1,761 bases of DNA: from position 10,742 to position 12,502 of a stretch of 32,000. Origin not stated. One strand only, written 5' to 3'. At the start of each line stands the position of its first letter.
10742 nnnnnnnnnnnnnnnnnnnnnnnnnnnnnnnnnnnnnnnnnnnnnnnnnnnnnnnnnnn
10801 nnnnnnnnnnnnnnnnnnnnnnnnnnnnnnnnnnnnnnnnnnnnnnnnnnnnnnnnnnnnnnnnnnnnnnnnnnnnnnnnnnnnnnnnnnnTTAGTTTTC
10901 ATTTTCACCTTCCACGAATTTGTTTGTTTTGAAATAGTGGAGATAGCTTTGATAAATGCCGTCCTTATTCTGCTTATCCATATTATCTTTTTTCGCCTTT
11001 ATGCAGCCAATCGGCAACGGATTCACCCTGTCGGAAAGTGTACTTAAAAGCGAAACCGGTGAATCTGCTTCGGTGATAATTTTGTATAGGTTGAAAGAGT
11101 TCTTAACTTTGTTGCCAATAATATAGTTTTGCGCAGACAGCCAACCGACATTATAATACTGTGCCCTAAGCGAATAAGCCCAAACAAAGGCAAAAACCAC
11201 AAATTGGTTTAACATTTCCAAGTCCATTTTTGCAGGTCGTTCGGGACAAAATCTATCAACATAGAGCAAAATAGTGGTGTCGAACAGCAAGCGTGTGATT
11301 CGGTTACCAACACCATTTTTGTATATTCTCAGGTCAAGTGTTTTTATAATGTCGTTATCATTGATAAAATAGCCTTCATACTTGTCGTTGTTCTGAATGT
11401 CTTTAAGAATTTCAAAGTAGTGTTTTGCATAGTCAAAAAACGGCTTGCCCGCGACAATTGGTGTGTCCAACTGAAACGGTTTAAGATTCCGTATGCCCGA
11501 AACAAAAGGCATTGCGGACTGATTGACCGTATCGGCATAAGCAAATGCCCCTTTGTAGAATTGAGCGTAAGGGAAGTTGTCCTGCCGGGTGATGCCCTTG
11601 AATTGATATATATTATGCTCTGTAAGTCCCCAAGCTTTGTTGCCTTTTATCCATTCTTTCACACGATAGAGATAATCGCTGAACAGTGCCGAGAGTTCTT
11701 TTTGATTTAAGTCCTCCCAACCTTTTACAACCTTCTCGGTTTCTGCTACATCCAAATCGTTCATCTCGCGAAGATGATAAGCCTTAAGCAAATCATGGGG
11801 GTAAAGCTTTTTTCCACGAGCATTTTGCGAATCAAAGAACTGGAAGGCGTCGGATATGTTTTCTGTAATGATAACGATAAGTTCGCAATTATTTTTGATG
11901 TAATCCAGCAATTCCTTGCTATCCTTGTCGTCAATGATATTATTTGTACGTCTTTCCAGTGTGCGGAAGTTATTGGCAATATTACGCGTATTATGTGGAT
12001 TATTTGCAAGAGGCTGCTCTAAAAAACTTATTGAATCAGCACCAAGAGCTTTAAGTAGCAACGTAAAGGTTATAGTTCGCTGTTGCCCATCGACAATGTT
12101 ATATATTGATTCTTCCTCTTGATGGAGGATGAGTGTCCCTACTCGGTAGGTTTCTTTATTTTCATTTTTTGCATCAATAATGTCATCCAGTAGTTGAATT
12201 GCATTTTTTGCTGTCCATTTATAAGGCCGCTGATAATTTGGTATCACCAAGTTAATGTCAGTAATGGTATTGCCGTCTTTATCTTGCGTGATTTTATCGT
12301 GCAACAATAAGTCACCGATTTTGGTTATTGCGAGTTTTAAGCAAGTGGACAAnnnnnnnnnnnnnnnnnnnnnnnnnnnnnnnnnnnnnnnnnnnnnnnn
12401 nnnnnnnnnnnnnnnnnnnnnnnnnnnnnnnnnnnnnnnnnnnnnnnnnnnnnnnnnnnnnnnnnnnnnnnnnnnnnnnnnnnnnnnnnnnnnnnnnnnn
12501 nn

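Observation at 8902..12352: Overlapping tandem DUF262 genes: a nuclease-less GmrS-like protein translationally coupled to a full DUF262-DUF1524 (GmrSD-like) enzyme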

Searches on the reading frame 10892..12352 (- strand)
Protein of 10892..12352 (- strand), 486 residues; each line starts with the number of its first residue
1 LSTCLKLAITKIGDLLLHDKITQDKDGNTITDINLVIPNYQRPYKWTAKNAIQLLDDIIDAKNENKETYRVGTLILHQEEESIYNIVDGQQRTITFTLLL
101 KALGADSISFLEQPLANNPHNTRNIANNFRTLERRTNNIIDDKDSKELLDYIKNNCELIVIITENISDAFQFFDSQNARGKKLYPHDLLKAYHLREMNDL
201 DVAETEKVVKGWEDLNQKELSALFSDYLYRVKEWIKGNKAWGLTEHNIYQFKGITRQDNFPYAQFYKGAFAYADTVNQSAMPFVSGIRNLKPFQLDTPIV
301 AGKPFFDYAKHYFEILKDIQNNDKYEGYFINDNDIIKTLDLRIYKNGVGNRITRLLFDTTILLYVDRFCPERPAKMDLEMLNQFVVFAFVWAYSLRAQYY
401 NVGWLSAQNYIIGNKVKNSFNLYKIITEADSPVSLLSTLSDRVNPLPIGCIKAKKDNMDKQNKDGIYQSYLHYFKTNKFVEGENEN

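Call 3: search_protein_families(library=pfam, proteins=[window:10892-12352:-], max_evalue=0.01)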
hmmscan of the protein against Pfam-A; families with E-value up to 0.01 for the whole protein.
window:10892-12352:- (486 aa): 3 families
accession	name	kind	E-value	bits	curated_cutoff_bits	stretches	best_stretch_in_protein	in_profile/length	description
PF25202.1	DUF7834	-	2.7e-58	198.1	27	1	205-444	2-225/235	Family of unknown function (DUF7834)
PF03235.19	GmrSD_N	-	3.1e-29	102.9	33.2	1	33-193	8-198/199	GmrSD restriction endonuclease, N-terminal domain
PF13911.12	AhpC-TSA_2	-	0.0011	19.7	27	1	153-239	11-87/114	AhpC/TSA antioxidant enzyme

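Call 4: search_protein_families(library=padloc, proteins=[window:10892-12352:-], max_evalue=0.01)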
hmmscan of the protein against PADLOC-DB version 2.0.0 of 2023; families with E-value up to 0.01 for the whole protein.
window:10892-12352:- (486 aa): 29 families (the best 25 are shown)
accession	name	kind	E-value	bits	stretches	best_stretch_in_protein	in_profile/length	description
PDLC04157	HEC-06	-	2e-30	103.9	2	27-106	15-95/558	-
PDLC04155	HEC-06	-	2.1e-26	90.5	2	29-103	15-90/562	-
PDLC02691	Orf5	-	1.2e-25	88.2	2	34-117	20-104/579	Orf5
PDLC04154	HEC-06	-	1.8e-25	87.6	2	34-105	23-94/569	-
PDLC02695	Orf5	-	2.9e-21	73.5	2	34-125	19-120/601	Orf5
PDLC02687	Orf5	-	4.7e-21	73.1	2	33-103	16-86/543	Orf5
PDLC02701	Orf5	-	4.8e-21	72.9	2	136-239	194-293/596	Orf5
PDLC02686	Orf5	-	1e-20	71.8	2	30-103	16-96/566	Orf5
PDLC02690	Orf5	-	8.1e-20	69.2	2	36-100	11-76/531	Orf5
PDLC02693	Orf5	-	9.4e-19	65.8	2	35-104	9-84/543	Orf5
PDLC02700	Orf5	-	4.7e-18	63.2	2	29-103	6-83/555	Orf5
PDLC02699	Orf5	-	3.3e-14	50.5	2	37-117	3-80/530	Orf5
PDLC02694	Orf5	-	7.2e-14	49.4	2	120-211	170-261/574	Orf5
PDLC04156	HEC-06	-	3e-13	47.2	2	35-101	21-89/562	-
PDLC02790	SspE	-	2.2e-11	40.6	1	35-138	16-136/776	SspE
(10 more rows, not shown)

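Call 17: find_homologous_proteins(query=window:10892-12352:-, max_evalue=0.00001)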
Query window:10892-12352:- (486 aa): 7962 proteins with E <= 0.00001 among 8000 candidates; the best 120 are listed.
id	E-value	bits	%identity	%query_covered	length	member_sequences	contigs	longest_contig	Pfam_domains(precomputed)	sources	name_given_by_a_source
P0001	0.0e+0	1109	100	100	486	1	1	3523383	PF25202.2,PF03235.20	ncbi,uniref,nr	ncbi:DUF262 domain-containing protein [Desulfotalea psychrophila]|uniref:Uncharacterized protein n=1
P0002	0.0e+0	1026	92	100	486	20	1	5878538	PF25202.2,PF03235.20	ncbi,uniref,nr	ncbi:DUF262 domain-containing protein [Clostridium sp. OS1-26]|uniref:DUF262 domain-containing prote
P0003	0.0e+0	1011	91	100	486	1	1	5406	PF25202.2,PF03235.20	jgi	jgi:hypothetical protein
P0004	0.0e+0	1011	91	100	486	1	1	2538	PF25202.2,PF03235.20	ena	-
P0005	0.0e+0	1010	91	100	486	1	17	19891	PF25202.2,PF03235.20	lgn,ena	-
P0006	0.0e+0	1010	90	100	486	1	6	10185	PF25202.2,PF03235.20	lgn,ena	-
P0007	0.0e+0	1010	91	100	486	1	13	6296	PF25202.2,PF03235.20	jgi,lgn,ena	jgi:hypothetical protein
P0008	0.0e+0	1010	90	100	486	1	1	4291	PF25202.2,PF03235.20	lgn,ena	-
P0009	0.0e+0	1010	90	100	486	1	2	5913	PF25202.2,PF03235.20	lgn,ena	-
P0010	0.0e+0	1009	90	100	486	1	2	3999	PF25202.2,PF03235.20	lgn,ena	-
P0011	0.0e+0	1009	90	100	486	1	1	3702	PF25202.2,PF03235.20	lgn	-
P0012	0.0e+0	1009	90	100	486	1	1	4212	PF25202.2,PF03235.20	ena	-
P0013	0.0e+0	1009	90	100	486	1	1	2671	PF25202.2,PF03235.20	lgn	-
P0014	0.0e+0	1009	90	100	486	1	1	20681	PF25202.2,PF03235.20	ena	-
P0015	1.5e-298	1008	91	100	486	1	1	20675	PF25202.2,PF03235.20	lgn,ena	-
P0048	2.1e-286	968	87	100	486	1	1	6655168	PF25202.2,PF03235.20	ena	-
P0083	2.1e-280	948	84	100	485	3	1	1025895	PF25202.2,PF03235.20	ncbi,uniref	ncbi:DUF262 domain-containing protein [Cohnella soli]|uniref:DUF262 domain-containing protein n=1 Ta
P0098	7.3e-277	937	86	99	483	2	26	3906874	PF25202.2,PF03235.20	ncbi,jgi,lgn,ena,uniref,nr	ncbi:MAG: DUF262 domain-containing protein [Candidatus Accumulibacter phosphatis]|jgi:hypothetical p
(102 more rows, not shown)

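Call 18: find_related_loci(query=window:10892-12352:-, collection=genome_contigs, flank=8000)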
Query window:10892-12352:- (486 aa) in genome_contigs; peptide patterns used: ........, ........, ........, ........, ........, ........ (x = any residue, [..] = any of these).
80 stretches matched a pattern; 28 encode a relative of the query (tblastn E <= 1e-3); 27 distinct loci.
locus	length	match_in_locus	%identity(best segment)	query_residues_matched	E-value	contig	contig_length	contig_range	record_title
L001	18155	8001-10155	92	1-486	0e+0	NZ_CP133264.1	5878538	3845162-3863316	Clostridium sp. OS1-26 chromosome, complete genome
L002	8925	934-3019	89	1-486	0e+0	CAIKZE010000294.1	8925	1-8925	MAG: uncultured Lentisphaeria bacterium isolate AlinenLipids_bin-4837 genome assembly, contig: bin-4837:294/506, whole g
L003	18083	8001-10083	85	1-486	0e+0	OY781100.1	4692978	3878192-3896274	MAG: Anaerovoracaceae bacterium isolate d0a44124-bd0d-43a8-b654-cc1806fddd19 genome assembly, chromosome: 1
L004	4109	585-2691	84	1-486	0e+0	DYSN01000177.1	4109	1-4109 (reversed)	MAG TPA_asm: Draconibacterium orientale isolate SulCav_PC08_3_9_41_16 SulCav_PC08-3_19993_length_4109_cov_8.608041, whol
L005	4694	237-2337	84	1-486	0e+0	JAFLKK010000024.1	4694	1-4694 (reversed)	MAG: Paludibacter sp. isolate LaCa_MAG_3 c_000000021223, whole genome shotgun sequence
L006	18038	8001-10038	82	1-486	0e+0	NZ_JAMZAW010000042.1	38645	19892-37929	Paenibacillus tyrfis strain Q-3-15 42, whole genome shotgun sequence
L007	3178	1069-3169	78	1-486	0e+0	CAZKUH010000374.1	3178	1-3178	MAG TPA_asm: uncultured Enterobacterales bacterium isolate SRP216583_co2_82 genome assembly, contig: NODE_29493_length_3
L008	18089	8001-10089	74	1-481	0e+0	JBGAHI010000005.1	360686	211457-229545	MAG: Chitinophagales bacterium isolate MAG_MBR_H125.23 MBRH125-23_opera_contig_209, whole genome shotgun sequence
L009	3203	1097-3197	73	1-486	0e+0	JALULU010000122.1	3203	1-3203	MAG: Acidobacteria bacterium isolate S145_maxbin2_scaf2bin.107 S145_NODE_21153_length_3203_cov_3.527958, whole genome sh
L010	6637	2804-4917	73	1-485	0e+0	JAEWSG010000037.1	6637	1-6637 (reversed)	MAG: Bacillota bacterium isolate OH_SBrB_95 k127_742308, whole genome shotgun sequence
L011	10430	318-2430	74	1-481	0e+0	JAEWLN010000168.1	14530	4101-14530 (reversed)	MAG: Bacteroidetes bacterium isolate OH_PBrB_89 k127_928298, whole genome shotgun sequence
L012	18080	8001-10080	74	1-481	0e+0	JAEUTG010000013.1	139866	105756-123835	MAG: Bacteroidales bacterium isolate new MAG-323 k141_4296195, whole genome shotgun sequence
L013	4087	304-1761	73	3-486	0e+0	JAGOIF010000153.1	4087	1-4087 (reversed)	MAG: Aliarcobacter sp. isolate Go_SlPrim_bin_95 Go_SlPrim_42546_length_4087_cov_30.790152, whole genome shotgun sequence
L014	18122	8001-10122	73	1-481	0e+0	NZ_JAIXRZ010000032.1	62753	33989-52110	MAG: Flavobacterium sp. isolate C4_MAG_00081 pond_C4_MAG_00081_000000000001, whole genome shotgun sequence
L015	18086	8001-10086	72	1-482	0e+0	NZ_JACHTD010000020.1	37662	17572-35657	Myroides sp. NP-2 NODE_20_length_37662_cov_78.104143, whole genome shotgun sequence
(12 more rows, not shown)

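Call 20: search_solved_structures(query=window:10892-12352:-, max_evalue=0.01, show_alignments=1)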
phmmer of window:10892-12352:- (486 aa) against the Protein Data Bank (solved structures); distinct sequences matched with E-value up to 0.01: 0.

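Call 32: find_encoding_contigs(protein=window:10892-12352:-, flank=10000, max_places=3)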
Protein window:10892-12352:- (486 aa): no gene with exactly this product is on record in the collection.

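Call 33: find_encoding_contigs(protein=P0001, flank=10000, max_places=3)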
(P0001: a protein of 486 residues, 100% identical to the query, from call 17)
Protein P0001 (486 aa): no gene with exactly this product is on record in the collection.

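Call 34: find_encoding_contigs(protein=P0002, flank=10000, max_places=3)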
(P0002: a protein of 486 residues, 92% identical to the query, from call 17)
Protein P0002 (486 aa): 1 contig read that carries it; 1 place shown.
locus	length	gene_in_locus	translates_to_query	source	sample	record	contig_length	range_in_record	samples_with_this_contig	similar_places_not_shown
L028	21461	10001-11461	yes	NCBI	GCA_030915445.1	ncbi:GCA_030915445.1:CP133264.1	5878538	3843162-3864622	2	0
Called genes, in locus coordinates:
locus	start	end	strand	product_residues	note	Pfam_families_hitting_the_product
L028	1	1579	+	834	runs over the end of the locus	PF13091:PLDc_2, PF00270:DEAD (weak), PF04851:ResIII, PF18766:SWI2_SNF2 (weak), PF00271:Helicase_C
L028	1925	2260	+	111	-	-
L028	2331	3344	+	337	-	-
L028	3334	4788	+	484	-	PF13476:AAA_23 (weak)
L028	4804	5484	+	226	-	-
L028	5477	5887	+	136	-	PF20118:DUF6508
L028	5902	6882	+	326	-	PF27257:HI_0787_N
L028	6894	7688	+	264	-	-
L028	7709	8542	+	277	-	-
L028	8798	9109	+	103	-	-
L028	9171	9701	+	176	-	-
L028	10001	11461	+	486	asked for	PF03235:GmrSD_N, PF25202:DUF7834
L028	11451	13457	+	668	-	PF03235:GmrSD_N, PF07510:GmrSD_C (weak)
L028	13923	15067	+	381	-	PF01527:HTH_Tnp_1, PF13384:HTH_23, PF13518:HTH_28, PF13551:HTH_29 (weak), PF13276:HTH_21, PF00665:rve, PF13683:rve_3, PF13333:rve_2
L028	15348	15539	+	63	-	-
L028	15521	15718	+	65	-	-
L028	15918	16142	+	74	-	PF13443:HTH_26, PF01381:HTH_3 (weak)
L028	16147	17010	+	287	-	-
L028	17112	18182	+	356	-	PF02384:N6_Mtase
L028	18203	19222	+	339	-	PF01420:Methylase_S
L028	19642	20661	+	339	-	PF13086:AAA_11, PF13604:AAA_30 (weak), PF13245:AAA_19, PF20720:nSTAND3 (weak)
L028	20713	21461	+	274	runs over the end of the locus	PF12760:Zn_ribbon_IS1595 (weak), PF12762:DDE_Tnp_IS1595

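Call 47: search_dna_similar(query=window:10892-12352:-, collection=plasmids, mode=protein, max_rows=15, max_evalue=1e-20)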
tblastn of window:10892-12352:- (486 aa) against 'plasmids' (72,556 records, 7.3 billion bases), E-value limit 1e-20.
Records with a match: 888; places in all: 890; records where one place covers at least 80% of the query: 868.
Best place of each record, by identity: <60% 888.
By first word of the organism name: Klebsiella 852; Acinetobacter 8; Escherichia 6; Raoultella 6; Serratia 5; Vibrio 3; Aliarcobacter 1; uncultured 1; Picosynechococcus 1; Pseudoalteromonas 1; and 4 more.
By predicted mobility (MOB-suite, as given by PLSDB): conjugative 755; non-mobilizable 100; mobilizable 33.
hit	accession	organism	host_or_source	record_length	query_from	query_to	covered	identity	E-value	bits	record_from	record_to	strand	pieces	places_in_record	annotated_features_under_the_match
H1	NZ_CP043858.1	Aliarcobacter cibarius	cell culture,Poultry carcass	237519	33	432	82%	37.5%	2e-70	250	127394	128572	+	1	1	DUF262 domain-containing protein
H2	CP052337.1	Klebsiella pneumoniae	Homo sapiens,blood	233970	34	461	88%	35.0%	2e-57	213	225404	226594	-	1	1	DUF262 domain-containing protein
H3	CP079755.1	Klebsiella grimontii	cell culture,urine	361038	13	464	93%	33.0%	2e-65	236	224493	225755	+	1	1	DUF262 domain-containing protein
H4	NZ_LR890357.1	Klebsiella pneumoniae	Homo sapiens,urine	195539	34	461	88%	34.8%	3e-58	215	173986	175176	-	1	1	DUF262 domain-containing protein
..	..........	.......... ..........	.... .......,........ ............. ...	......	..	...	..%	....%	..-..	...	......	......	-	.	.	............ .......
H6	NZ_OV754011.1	Klebsiella pneumoniae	-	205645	34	461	88%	34.6%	2e-57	213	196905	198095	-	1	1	DUF262 domain-containing protein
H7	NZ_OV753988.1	Klebsiella pneumoniae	-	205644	34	461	88%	34.6%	2e-57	213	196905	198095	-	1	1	DUF262 domain-containing protein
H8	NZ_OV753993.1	Klebsiella pneumoniae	-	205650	34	461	88%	34.6%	2e-57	213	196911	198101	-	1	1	DUF262 domain-containing protein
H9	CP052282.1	Klebsiella pneumoniae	Homo sapiens,blood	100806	34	461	88%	34.6%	3e-57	212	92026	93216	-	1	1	DUF262 domain-containing protein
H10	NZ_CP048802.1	Klebsiella pneumoniae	Homo sapiens,Pure culture,fecal isolate ...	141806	34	461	88%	34.6%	3e-57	212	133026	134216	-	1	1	DUF262 domain-containing protein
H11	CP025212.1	Klebsiella pneumoniae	Homo sapiens,blie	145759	34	461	88%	34.6%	3e-57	212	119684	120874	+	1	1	DUF262 domain-containing protein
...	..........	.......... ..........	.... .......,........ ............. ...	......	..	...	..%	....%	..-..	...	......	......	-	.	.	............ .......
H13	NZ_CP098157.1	Klebsiella pneumoniae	Canis lupus familiaris,Rectal swab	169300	34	461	88%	34.6%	3e-57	212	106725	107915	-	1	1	DUF262 domain-containing protein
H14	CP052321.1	Klebsiella pneumoniae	Homo sapiens,blood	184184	34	461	88%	34.6%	3e-57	212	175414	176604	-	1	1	DUF262 domain-containing protein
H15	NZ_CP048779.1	Klebsiella pneumoniae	chicken,pure culture,chicken-internal ...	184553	34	461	88%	34.6%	3e-57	212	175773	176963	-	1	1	DUF262 domain-containing protein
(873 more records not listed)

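Call 48: get_annotated_region(hit=H2, flank=5000)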
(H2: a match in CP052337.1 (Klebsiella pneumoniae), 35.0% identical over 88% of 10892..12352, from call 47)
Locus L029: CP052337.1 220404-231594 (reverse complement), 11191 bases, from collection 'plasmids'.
description: Klebsiella pneumoniae strain D17KP0018 plasmid pD17KP0018-1, complete sequence
organism: Klebsiella pneumoniae (NCBI taxid 573)
taxonomy: Bacteria; Pseudomonadota; Gammaproteobacteria; Enterobacterales; Enterobacteriaceae; Klebsiella; Klebsiella pneumoniae
host: -; source: Homo sapiens,blood; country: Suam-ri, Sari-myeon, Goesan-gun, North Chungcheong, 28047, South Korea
typing (MOB-suite, as given by PLSDB): conjugative; replicon IncFIB,IncFII,rep_cluster_2183; relaxase MOBF,MOBF; mating-pair formation MPF_F
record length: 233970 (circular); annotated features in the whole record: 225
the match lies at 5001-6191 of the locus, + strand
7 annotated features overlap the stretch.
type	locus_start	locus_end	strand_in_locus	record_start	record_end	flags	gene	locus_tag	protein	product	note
CDS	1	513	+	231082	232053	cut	-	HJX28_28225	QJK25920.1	ParB/RepB/Spo0J family plasmid partition protein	-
CDS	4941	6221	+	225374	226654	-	-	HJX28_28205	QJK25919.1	DUF262 domain-containing protein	-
CDS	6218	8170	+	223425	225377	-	-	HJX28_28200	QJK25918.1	DUF262 domain-containing protein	-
CDS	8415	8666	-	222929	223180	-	-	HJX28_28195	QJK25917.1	type II toxin-antitoxin system Phd/YefM family antitoxin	-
CDS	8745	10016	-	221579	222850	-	-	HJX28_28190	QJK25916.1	Y-family DNA polymerase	-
CDS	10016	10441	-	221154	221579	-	umuD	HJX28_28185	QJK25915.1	translesion error-prone DNA polymerase V autoproteolytic subunit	-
CDS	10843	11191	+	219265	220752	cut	ltrA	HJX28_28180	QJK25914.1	group II intron reverse transcriptase/maturase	-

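Call 51: predict_structure(alignment_id=A1)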
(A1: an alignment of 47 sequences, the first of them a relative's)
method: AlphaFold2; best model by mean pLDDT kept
length: 486 residues; sequences in the alignment: 47
mean_pLDDT: 56.7   pTM: 0.43
mean pLDDT of the five models: 56.7, 56.0, 54.7, 53.7, 52.4
residues with pLDDT >= 90: 66; 70-90: 95; 50-70: 80; < 50: 245
segments of 3 or more residues with pLDDT < 50: 1-3, 177-202, 205-213, 215-353, 395-419, 444-486
pLDDT, mean of each block of 10 residues (from residue 1): 70 93 88 82 81 91 89 85 86 92 85 70 87 84 84 93 75 51 41 41 48 47 36 29 27 25 23 25 23 27 37 36 35 34 32 54 59 63 63 50 41 44 64 73 51 36 41 44 36
secondary structure, 60 per line:
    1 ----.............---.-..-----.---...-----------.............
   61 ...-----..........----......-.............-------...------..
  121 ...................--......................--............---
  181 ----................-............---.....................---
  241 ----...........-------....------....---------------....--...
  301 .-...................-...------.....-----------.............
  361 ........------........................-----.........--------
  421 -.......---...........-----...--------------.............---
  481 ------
elements in order: E5-11 H12-17 E34-36 H48-63 E69-78 E83-88 H90-102 H119-139 H142-155 E156-163 H166-177 H185-200 H202-213 H217-237 H245-255 H263-266 H273-276 H292-295 H298-301 H303-321 H332-336 H348-368 H375-398 H404-412 H422-428 H432-442 H465-477

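Call 53: find_homologous_proteins(query=L029:4941-6218:+, max_evalue=0.00001)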
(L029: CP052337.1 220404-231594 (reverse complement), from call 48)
Query L029:4941-6218:+ (426 aa): 2555 proteins with E <= 0.00001 among 8000 candidates; the best 120 are listed.
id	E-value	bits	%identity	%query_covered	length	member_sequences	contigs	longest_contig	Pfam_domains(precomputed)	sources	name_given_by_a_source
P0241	1.4e-271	918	96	100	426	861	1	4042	PF25202.2,PF03235.20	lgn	-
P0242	3.7e-254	861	89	100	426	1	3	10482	PF25202.2,PF03235.20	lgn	-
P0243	2.3e-251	852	88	100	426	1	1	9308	PF25202.2,PF03235.20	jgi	-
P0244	1.3e-249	846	87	100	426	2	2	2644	PF25202.2,PF03235.20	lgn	-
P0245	3.4e-249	844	87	100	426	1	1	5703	PF25202.2,PF03235.20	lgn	-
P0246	9.8e-247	836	86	100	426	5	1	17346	PF25202.2,PF03235.20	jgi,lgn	jgi:hypothetical protein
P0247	2.1e-244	829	85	100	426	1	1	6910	PF25202.2,PF03235.20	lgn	-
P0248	9.3e-242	820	86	99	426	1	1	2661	PF25202.2,PF03235.20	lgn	-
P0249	6.8e-240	814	99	86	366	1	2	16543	PF25202.2,PF03235.20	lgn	-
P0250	7.5e-235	797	83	100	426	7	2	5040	PF25202.2,PF03235.20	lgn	-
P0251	4.1e-225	765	99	81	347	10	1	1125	PF25202.2,PF03235.20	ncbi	ncbi:DUF262 domain-containing protein, partial [Escherichia coli]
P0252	1.3e-224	763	79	100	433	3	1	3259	PF25202.2,PF03235.20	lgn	-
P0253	2.1e-199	680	73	100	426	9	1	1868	PF25202.2,PF03235.20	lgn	-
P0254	5.3e-199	679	72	100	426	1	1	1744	PF25202.2,PF03235.20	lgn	-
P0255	3.7e-194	663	100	44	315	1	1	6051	PF25202.2,PF03235.20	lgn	-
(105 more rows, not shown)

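Call 61: search_protein_families(library=ncbifam, proteins=[window:10892-12352:-], max_evalue=0.001)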
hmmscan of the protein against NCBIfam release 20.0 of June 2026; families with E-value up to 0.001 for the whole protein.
window:10892-12352:- (486 aa): 0 families
